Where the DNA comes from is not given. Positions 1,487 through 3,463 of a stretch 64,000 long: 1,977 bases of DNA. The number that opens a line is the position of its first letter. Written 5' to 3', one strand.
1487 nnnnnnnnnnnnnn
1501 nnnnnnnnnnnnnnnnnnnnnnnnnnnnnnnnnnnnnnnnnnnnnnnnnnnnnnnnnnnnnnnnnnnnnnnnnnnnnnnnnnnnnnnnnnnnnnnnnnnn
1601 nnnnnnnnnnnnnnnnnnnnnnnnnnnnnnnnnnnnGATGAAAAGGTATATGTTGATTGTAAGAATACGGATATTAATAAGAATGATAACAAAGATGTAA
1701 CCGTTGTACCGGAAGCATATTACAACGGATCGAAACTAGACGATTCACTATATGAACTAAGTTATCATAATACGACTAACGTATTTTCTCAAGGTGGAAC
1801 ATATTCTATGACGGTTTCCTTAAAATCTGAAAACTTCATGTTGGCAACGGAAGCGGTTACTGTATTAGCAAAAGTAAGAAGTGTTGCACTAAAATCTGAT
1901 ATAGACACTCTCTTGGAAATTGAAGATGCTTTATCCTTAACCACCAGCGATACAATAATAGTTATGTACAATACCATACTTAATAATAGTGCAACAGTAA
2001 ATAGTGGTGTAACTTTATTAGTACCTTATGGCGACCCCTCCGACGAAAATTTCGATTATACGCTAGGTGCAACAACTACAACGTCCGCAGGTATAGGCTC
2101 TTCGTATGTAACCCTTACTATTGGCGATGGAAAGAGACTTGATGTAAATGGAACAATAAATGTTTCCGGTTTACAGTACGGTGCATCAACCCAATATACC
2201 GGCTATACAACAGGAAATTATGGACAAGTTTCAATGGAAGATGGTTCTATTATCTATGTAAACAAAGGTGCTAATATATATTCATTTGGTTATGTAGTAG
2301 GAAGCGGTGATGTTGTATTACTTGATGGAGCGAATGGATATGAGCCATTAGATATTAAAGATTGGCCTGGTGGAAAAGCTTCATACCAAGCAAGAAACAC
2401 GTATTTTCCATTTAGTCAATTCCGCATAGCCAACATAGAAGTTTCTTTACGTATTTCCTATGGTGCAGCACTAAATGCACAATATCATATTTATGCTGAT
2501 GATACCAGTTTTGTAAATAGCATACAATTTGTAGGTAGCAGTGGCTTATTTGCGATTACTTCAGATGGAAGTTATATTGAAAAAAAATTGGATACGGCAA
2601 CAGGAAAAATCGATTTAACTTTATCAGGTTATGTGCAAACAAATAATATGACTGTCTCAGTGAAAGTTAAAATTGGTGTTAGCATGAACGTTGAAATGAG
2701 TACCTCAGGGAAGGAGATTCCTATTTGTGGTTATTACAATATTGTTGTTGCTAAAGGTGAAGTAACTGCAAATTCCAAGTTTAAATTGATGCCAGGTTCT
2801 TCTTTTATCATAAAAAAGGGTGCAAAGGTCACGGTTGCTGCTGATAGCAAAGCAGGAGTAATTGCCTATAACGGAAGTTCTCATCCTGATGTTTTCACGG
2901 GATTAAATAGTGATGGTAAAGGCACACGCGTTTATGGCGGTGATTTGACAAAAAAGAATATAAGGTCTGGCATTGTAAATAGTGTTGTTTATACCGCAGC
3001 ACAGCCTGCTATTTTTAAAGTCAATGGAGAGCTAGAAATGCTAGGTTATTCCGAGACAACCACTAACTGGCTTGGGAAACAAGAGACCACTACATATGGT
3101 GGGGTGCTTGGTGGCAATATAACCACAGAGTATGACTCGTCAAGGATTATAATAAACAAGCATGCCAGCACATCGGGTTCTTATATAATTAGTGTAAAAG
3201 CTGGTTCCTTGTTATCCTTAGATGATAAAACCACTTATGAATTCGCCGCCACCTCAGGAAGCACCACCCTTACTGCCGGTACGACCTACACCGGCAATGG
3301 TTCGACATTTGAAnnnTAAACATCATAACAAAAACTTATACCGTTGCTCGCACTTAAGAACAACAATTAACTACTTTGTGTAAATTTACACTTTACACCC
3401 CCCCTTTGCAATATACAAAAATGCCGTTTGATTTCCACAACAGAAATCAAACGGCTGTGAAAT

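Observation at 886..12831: Expressed surface-protein gene and an inverted silent 3' cassette share an identical 506-bp core, an inversion-ready antigenic-variation architecture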

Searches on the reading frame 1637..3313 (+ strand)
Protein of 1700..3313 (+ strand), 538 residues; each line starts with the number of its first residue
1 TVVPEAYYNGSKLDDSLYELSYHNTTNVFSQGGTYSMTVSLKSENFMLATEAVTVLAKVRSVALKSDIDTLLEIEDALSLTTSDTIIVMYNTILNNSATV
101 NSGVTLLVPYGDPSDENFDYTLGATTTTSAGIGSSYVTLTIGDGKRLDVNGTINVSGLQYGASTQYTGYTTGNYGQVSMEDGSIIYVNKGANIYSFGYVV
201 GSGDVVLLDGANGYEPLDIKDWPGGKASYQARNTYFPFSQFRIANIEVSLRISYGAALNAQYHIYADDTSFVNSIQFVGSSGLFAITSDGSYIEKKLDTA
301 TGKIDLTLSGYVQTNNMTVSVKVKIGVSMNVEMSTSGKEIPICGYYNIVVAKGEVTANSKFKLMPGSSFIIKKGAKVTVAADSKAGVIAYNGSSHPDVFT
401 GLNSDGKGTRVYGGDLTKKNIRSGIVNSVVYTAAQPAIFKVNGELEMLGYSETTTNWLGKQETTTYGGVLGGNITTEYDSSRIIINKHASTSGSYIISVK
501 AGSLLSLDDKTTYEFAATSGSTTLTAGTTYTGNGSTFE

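Call 34: search_solved_structures(query=window:1700-3313:+, max_evalue=1)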
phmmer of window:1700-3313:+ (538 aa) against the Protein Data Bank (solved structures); distinct sequences matched with E-value up to 1: 1.
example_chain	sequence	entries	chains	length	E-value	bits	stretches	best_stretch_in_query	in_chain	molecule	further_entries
6yrr_A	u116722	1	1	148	0.12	14.6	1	411-524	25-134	Profilin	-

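Call 47: find_related_loci(query=A1, collection=genome_contigs, flank=10000)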
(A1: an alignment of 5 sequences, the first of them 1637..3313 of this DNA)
Query A1 (559 aa) in genome_contigs; peptide patterns used: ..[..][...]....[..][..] (x = any residue, [..] = any of these).
55 stretches matched a pattern; 31 encode a relative of the query (tblastn E <= 1e-3); 31 distinct loci.
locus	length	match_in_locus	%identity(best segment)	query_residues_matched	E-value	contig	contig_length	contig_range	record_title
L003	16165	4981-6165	31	95-468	1e-40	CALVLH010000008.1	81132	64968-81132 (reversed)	MAG: uncultured Clostridia bacterium isolate BRZ_CT__bin90 genome assembly, contig: BRZ_CT__NODE_533_length_81132_cov_7.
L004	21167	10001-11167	34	35-400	4e-39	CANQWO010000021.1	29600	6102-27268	MAG: uncultured Clostridia bacterium isolate Lapin-012__bin88 genome assembly, contig: Lapin-012__NODE_2385_length_29600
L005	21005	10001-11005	31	74-409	5e-38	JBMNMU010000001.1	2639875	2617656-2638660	MAG: Anaerovoracaceae bacterium isolate SBF912LR0HQ0199 contig_17065, whole genome shotgun sequence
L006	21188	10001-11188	29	31-405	1e-35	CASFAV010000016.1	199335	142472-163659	uncultured Eubacteriales bacterium isolate SI.O39.metabat-bins.38 genome assembly, contig: SI.O39.metabat-bins.38.fa_k14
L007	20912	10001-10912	33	91-405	3e-34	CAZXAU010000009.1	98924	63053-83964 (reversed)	MAG TPA_asm: uncultured Lachnospiraceae bacterium isolate SRP199465_co1_4 genome assembly, contig: NODE_301_length_98924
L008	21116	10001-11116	27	48-400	1e-31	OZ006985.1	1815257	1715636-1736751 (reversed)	MAG: uncultured Christensenellaceae bacterium isolate metabat2_pooled_hifiasm.1589 MAG genome assembly, chromosome: 1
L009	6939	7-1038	29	120-466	9e-29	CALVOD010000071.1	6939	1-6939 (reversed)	MAG: uncultured Clostridia bacterium isolate BRZ_AB__bin25 genome assembly, contig: BRZ_AB__NODE_10714_length_6939_cov_1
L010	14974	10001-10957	31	91-396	2e-28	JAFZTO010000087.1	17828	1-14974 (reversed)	MAG: Clostridia bacterium isolate RGIG8085 Water_buffalos_Rumen-2__c1073386, whole genome shotgun sequence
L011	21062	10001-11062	30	116-468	8e-27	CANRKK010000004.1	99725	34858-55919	MAG: uncultured Clostridia bacterium isolate Lapin-021__bin90 genome assembly, contig: Lapin-021__NODE_240_length_99725_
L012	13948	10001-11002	29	95-412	6e-24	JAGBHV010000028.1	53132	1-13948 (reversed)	MAG: Clostridia bacterium isolate RGIG9132 Water_deer_Rectum.Co__c432582, whole genome shotgun sequence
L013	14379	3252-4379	28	50-396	3e-23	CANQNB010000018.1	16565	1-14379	MAG: uncultured Clostridia bacterium isolate Lapin-012__bin57 genome assembly, contig: Lapin-012__NODE_4376_length_16565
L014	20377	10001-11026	31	95-421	1e-22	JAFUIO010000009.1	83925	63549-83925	MAG: Clostridia bacterium isolate RGIG4527 Roe_deer_Rectum-1__c1092, whole genome shotgun sequence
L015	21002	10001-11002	30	95-412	2e-22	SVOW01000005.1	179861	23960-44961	MAG: Oscillospiraceae bacterium isolate SIG575 NODE_295_length_179861_cov_5.554965, whole genome shotgun sequence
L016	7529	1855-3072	28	39-396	2e-22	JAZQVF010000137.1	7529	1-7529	MAG: Candidatus Stercoripulliclostridium sp. isolate T1900045171_TC20190165.MAGScoT_cleanbin_000006 SGB_5191_k141_163449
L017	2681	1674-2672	28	95-411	8e-22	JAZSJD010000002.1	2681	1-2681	MAG: Acutalibacteraceae bacterium isolate T1900044566_TS20190032.MAGScoT_cleanbin_000010 SGB_405_k141_945121, whole geno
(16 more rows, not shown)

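Call 65: predict_structure(alignment_id=A2)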
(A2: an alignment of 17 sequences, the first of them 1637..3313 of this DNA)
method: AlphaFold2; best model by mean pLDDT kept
length: 559 residues; sequences in the alignment: 17
mean_pLDDT: 75.8   pTM: 0.81
mean pLDDT of the five models: 75.8, 75.7, 74.8, 70.7, 70.4
residues with pLDDT >= 90: 193; 70-90: 188; 50-70: 86; < 50: 92
segments of 3 or more residues with pLDDT < 50: 1-3, 9-18, 142-156, 182-186, 417-455, 517-533
pLDDT, mean of each block of 10 residues (from residue 1): 48 46 75 79 77 85 76 78 89 93 94 93 95 58 41 57 97 88 51 81 98 93 96 90 57 59 87 98 72 85 94 93 90 90 61 72 87 96 86 96 88 51 37 31 29 62 95 88 85 85 90 55 37 54 82 75
secondary structure, 60 per line:
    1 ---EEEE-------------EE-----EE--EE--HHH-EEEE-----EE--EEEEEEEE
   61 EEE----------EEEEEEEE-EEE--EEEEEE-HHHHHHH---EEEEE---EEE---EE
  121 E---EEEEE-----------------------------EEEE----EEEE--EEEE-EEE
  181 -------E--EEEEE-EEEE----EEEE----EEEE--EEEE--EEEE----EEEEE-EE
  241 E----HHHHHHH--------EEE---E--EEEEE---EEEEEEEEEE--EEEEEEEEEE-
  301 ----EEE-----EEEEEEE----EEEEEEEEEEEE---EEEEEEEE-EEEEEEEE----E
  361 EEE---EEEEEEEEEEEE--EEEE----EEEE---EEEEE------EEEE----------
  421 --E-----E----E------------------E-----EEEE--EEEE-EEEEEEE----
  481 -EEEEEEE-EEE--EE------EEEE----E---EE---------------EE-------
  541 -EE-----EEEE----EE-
elements in order: E4-7 E40-43 E53-63 E74-81 E83-85 E88-93 H95-101 E105-109 E113-115 E119-121 E125-129 E159-162 E167-170 E173-176 E178-180 E191-195 E197-200 E205-208 E213-216 E219-222 E225-228 E233-237 E239-241 H246-252 E261-263 E270-274 E278-287 E290-299 E305-307 E313-319 E324-335 E339-346 E348-355 E360-363 E367-378 E381-384 E389-392 E396-400 E407-410 E459-462 E465-468 E470-476 E482-488 E490-492 E503-506 E549-552

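Call 73: find_homologous_proteins(query=A1, max_evalue=1e-10)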
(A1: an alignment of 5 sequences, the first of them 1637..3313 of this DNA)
Query A1 (5 sequences) (559 aa, profile of the alignment): 7 proteins with E <= 1e-10 among 8000 candidates.
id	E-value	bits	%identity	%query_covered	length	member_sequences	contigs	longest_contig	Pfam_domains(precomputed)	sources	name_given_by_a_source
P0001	6.4e-170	585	51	73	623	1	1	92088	-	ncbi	-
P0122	4.7e-114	400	39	90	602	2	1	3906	-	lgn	-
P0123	6.3e-49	185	30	55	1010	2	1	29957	PF18998.7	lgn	-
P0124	1.1e-44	171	28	66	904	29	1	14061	PF00404.25,PF18998.7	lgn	-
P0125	6.9e-43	165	33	51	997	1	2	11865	-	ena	-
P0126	4.0e-39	153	29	68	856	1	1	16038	-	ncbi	-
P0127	4.8e-26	110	23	55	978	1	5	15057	PF01079.26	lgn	-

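Call 74: find_encoding_contigs(protein=P0122, flank=10000, max_places=6)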
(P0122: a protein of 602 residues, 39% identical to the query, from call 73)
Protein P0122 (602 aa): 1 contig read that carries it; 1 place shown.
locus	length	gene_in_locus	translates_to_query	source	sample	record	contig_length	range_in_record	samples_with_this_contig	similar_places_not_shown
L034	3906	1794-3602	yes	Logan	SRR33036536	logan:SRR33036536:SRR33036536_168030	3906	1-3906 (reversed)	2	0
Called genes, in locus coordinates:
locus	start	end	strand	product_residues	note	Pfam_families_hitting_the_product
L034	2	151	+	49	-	?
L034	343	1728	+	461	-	PF01637:ATPase_2, PF13191:AAA_16 (weak), PF13173:AAA_14, PF13401:AAA_22 (weak), PF03008:DUF234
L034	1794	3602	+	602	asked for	-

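Call 77: find_homologous_proteins(query=P0122, max_evalue=1e-20)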
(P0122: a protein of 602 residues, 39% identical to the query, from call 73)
Query P0122 (602 aa): 7 proteins with E <= 1e-20 among 8000 candidates.
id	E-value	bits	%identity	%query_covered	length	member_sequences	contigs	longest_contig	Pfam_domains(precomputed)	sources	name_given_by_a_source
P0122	0.0e+0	1323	100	100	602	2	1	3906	-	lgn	-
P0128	5.9e-111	390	38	63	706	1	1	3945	-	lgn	-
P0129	1.3e-99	353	42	91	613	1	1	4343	-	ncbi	-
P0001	6.1e-82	294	41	77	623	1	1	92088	-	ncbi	-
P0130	1.2e-56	211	33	98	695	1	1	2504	-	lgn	-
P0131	9.1e-54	201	32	93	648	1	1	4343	-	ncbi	-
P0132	1.2e-44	171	34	83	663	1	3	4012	-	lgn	-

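Call 78: find_encoding_contigs(protein=P0129, flank=10000, max_places=6)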
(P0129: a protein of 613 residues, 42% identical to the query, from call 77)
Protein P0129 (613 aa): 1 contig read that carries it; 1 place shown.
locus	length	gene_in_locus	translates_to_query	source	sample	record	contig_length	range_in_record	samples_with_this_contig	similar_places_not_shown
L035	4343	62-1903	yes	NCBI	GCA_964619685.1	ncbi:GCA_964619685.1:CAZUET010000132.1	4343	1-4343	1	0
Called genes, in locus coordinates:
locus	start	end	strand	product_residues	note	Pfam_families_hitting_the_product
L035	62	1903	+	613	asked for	-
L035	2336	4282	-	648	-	-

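Call 79: find_encoding_contigs(protein=P0128, flank=10000, max_places=6)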
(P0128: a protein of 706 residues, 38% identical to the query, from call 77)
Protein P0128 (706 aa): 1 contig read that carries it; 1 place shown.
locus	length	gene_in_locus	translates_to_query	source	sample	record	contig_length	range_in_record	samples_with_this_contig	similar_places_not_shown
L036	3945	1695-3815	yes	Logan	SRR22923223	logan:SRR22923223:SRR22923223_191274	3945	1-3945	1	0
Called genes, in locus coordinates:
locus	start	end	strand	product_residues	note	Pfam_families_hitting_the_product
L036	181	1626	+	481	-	PF01637:ATPase_2, PF13191:AAA_16 (faint), PF13173:AAA_14, PF03008:DUF234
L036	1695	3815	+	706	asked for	-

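Call 80: find_encoding_contigs(protein=P0132, flank=10000, max_places=6)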
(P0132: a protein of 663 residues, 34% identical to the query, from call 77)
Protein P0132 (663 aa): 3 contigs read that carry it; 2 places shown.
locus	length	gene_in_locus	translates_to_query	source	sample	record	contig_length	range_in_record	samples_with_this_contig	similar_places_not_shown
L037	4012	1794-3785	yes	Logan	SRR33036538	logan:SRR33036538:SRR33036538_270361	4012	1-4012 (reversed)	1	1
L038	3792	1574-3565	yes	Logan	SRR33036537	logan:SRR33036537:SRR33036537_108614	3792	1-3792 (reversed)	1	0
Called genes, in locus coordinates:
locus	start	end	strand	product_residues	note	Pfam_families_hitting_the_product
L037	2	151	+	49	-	?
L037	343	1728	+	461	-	PF01637:ATPase_2, PF13191:AAA_16 (weak), PF13173:AAA_14, PF13401:AAA_22 (weak), PF03008:DUF234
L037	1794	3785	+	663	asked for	-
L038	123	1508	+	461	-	PF01637:ATPase_2, PF13191:AAA_16 (weak), PF13173:AAA_14, PF13401:AAA_22 (weak), PF03008:DUF234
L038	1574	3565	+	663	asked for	-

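Call 96: search_protein_representatives(alignment_id=A4)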
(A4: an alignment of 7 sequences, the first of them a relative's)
Query: 7 sequences, 615 profile positions. Proteins with E-value up to 0.001 (for the whole library): 2961; up to 1e-10: 2761; up to 1e-30: 1539. The best 150 are listed.
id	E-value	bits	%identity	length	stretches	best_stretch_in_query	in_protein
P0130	2.7e-235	799.2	-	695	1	1-613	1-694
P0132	3.1e-234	795.7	-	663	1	1-614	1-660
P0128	1.9e-233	793.1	-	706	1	1-614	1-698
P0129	3.2e-231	785.7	-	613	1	11-613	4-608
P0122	1.3e-220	750.7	-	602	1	15-614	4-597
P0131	6.7e-220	748.3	-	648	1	15-614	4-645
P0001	1.2e-163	562.5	-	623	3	20-489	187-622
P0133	4.9e-147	507.6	-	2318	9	4-613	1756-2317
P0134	1.1e-92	328.1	-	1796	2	178-542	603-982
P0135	5.5e-91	322.5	-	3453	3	95-578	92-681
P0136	6.8e-88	312.3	-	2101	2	176-593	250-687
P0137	2.0e-85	304.1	-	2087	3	17-612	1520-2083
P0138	1.9e-84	300.9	-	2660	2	206-555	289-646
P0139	1.0e-83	298.5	-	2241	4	15-589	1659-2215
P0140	4.8e-83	296.3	-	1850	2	184-558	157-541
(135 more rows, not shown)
